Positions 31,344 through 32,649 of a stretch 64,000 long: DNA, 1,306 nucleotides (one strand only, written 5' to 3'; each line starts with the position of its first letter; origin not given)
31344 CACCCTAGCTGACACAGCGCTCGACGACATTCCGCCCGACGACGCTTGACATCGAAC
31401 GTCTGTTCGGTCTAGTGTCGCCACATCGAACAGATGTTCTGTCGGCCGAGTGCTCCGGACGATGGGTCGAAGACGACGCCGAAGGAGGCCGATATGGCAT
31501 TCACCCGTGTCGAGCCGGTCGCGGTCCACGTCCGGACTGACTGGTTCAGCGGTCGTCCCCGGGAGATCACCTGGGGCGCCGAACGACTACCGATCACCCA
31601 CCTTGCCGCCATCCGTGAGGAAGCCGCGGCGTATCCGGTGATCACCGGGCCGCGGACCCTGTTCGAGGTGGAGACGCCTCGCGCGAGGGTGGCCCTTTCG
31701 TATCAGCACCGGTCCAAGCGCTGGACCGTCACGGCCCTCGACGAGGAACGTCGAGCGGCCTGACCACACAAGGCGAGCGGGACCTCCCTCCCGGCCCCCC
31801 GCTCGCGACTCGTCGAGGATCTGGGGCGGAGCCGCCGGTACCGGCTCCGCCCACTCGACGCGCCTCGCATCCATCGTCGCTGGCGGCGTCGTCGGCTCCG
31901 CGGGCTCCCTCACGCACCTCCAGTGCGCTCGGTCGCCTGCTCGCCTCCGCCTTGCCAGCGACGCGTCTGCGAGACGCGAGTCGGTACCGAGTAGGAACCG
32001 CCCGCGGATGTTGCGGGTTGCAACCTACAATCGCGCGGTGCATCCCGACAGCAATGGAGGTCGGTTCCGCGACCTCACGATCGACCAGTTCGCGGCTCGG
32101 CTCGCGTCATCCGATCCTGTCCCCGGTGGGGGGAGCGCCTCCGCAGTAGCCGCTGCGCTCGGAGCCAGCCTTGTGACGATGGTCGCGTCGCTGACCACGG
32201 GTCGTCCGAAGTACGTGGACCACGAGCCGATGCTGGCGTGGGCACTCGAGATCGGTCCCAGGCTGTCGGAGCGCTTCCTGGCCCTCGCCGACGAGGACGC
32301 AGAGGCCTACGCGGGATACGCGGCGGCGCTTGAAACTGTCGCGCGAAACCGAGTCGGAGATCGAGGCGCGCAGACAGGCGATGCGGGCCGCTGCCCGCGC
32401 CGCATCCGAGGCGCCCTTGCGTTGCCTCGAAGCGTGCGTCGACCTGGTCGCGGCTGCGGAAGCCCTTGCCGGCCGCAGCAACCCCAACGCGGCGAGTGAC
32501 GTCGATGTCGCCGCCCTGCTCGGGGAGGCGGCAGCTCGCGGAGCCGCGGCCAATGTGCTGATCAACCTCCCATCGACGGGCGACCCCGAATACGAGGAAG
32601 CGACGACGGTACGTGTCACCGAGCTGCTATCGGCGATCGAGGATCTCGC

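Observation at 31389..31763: Unknown 89-aa gene behind a near-copy of the lexA promoter plus a second SOS box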

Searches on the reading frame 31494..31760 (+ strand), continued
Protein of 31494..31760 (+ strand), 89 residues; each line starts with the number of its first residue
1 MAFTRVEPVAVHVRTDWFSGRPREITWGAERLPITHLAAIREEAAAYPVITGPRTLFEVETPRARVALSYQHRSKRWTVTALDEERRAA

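Call 85: get_annotated_region(hit=H2, flank=2600)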
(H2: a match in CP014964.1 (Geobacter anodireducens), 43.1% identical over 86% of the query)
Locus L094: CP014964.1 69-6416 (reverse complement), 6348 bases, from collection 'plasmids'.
description: Geobacter anodireducens strain SD-1 plasmid pSD, complete sequence
organism: Geobacter anodireducens (NCBI taxid 1340425)
taxonomy: Bacteria; Thermodesulfobacteriota; Desulfuromonadia; Geobacterales; Geobacteraceae; Geobacter; Geobacter anodireducens
host: -; source: -; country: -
typing (MOB-suite, as given by PLSDB): non-mobilizable; mating-pair formation MPF_F
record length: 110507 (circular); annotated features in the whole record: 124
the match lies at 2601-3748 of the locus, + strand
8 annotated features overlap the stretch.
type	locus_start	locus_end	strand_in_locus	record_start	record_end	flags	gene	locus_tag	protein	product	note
CDS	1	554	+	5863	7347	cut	-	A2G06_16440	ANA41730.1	hypothetical protein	-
CDS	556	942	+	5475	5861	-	-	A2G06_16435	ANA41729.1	hypothetical protein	-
CDS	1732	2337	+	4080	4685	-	-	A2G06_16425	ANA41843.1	LexA family transcriptional regulator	-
CDS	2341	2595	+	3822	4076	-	-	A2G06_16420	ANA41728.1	hypothetical protein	-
CDS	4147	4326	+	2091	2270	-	-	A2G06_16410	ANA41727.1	hypothetical protein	-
CDS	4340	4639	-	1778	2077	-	-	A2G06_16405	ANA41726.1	hypothetical protein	-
CDS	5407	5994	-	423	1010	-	-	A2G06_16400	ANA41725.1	hypothetical protein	-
CDS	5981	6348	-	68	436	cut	-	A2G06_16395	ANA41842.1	hypothetical protein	-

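Call 87: search_protein_families(library=pfam, proteins=[L094:2341-2592:+], max_evalue=1)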
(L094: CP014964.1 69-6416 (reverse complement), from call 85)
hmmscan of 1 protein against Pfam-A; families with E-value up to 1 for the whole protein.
L094:2341-2592:+ (84 aa): 0 families

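Call 102: search_protein_families(library=pfam, proteins=[L001:4568-5896:+], max_evalue=10)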
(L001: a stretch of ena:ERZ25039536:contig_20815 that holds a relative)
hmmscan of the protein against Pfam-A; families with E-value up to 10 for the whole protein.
L001:4568-5896:+ (443 aa): 8 families
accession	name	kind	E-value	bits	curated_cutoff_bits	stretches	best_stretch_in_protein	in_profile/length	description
PF00817.25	IMS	-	2.6e-51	173.9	23.2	1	16-163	1-148/148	impB/mucB/samB family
PF11799.13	IMS_C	-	2.8e-29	102.2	20.7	1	250-353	2-106/109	impB/mucB/samB family C-terminal domain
PF11798.14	IMS_HHH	-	1.7e-07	31.5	24.4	1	177-206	3-32/32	IMS family HHH motif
PF21999.2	IMS_HHH_1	-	0.00021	22.1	27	1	190-231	3-45/53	DNA polymerase-iota, thumb domain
PF14520.12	HHH_5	-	0.00086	20.2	27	1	192-222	9-39/57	Helix-hairpin-helix domain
PF10391.15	DNA_pol_lambd_f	-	0.0025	18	29.8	1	189-216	5-32/51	Fingers domain of DNA polymerase lambda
PF14229.12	DUF4332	-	0.017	15.7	23.2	1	189-232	57-100/122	Domain of unknown function (DUF4332)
PF21704.3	POLH-Rev1_HhH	-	0.055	14.1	27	1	185-228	1-45/56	DNApol eta/Rev1, HhH motif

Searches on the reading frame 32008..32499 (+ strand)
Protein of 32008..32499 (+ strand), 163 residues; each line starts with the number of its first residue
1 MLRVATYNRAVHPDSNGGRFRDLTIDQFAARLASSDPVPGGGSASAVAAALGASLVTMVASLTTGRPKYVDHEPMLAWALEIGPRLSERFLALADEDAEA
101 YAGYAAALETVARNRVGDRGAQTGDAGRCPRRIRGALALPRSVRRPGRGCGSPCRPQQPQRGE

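Call 6: search_protein_families(library=pfam, proteins=[window:32008-32499:+], max_evalue=1)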
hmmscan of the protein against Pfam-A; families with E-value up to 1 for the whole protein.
window:32008-32499:+ (163 aa): 1 family
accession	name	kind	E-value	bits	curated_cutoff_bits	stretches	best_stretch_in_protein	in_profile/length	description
PF04961.17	FTCD_C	-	5.6e-26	91.8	24.5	1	24-110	1-87/182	Formiminotransferase-cyclodeaminase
